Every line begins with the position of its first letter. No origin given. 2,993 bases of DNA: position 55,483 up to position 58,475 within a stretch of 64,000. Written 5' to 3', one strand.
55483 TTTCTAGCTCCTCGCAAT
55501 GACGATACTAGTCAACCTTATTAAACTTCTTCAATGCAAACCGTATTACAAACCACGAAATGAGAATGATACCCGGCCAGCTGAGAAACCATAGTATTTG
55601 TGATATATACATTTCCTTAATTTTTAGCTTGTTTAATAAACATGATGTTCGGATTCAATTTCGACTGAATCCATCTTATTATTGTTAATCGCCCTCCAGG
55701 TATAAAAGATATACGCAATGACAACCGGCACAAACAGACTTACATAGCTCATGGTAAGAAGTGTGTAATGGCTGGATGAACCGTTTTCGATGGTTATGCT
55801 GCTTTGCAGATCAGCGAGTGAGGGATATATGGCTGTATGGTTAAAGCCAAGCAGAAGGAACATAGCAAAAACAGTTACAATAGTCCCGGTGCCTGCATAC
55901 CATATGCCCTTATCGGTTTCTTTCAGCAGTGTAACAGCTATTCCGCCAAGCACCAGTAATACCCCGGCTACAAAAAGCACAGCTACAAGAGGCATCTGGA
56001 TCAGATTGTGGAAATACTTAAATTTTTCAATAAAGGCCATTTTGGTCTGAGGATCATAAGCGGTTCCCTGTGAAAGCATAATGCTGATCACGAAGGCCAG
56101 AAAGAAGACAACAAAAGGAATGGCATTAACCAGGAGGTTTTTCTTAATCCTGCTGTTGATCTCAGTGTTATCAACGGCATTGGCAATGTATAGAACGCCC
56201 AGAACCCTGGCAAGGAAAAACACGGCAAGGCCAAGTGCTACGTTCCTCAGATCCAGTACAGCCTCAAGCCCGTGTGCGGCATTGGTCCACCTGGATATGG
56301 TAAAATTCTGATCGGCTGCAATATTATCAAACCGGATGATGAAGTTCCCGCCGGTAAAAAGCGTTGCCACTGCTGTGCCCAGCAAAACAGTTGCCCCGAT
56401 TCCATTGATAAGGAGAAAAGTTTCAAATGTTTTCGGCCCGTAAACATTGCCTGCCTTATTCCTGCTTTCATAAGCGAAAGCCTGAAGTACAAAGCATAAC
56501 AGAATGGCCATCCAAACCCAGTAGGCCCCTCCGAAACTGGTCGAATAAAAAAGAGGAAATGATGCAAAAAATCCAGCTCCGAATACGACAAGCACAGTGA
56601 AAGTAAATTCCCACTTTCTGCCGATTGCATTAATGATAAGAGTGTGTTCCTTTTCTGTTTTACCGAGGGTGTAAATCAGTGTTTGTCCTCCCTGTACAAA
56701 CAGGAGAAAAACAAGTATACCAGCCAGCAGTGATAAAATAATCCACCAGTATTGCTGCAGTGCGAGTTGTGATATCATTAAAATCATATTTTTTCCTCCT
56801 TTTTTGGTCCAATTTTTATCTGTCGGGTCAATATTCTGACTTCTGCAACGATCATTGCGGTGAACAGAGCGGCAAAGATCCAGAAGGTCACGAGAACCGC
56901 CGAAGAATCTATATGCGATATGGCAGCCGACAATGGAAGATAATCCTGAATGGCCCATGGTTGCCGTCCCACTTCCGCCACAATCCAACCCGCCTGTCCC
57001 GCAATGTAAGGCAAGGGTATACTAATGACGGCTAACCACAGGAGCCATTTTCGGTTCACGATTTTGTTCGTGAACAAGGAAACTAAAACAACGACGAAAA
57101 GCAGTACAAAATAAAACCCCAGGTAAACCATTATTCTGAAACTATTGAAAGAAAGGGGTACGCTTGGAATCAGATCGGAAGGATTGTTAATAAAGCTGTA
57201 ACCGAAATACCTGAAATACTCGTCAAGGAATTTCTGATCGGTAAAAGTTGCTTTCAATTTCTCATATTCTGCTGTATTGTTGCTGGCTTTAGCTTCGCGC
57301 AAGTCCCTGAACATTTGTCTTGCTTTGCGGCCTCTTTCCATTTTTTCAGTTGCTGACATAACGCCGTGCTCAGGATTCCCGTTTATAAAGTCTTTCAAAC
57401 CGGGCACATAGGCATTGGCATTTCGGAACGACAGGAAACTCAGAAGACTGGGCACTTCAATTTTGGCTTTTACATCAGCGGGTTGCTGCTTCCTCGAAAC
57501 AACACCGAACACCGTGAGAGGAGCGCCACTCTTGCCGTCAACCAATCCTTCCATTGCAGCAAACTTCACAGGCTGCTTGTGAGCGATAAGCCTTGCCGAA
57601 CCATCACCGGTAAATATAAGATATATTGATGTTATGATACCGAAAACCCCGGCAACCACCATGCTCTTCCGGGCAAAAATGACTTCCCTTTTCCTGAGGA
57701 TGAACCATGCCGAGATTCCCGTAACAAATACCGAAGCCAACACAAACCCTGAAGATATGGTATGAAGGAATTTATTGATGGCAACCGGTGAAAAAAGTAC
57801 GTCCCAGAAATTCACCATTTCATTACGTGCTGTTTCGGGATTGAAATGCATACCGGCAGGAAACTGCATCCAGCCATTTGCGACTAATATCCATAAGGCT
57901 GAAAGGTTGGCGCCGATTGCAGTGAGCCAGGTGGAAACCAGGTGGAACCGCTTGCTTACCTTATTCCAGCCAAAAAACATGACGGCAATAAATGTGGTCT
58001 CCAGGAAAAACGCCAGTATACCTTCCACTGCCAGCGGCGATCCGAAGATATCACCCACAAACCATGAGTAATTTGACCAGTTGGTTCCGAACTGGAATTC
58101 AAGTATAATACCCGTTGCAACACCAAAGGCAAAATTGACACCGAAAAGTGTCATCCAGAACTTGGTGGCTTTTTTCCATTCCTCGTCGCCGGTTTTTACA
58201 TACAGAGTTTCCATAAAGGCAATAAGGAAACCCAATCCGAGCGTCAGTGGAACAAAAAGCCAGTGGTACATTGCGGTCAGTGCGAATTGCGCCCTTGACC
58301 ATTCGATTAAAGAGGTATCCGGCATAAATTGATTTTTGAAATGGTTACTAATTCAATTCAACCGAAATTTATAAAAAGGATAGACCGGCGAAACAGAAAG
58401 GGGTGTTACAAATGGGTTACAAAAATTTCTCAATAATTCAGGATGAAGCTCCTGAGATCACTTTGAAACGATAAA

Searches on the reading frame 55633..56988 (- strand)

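Call 45: search_protein_families(library=pfam, proteins=[window:55633-56988:-], max_evalue=0.00001)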
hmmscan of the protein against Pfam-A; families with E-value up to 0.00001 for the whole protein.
window:55633-56988:- (451 aa): 1 family
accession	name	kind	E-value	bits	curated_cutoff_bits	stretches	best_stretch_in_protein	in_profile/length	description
PF02322.20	Cyt_bd_oxida_II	-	1.1e-59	202.7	35.6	1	77-433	1-301/302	Cytochrome bd terminal oxidase subunit II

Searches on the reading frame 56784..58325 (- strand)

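Call 45: search_protein_families(library=pfam, proteins=[window:56784-58325:-], max_evalue=0.00001)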
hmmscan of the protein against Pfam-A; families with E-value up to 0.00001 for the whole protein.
window:56784-58325:- (513 aa): 1 family
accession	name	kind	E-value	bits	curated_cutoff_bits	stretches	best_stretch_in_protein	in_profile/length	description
PF01654.22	Cyt_bd_oxida_I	-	9.9e-165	548.6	26.2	1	9-507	1-418/418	Cytochrome bd terminal oxidase subunit I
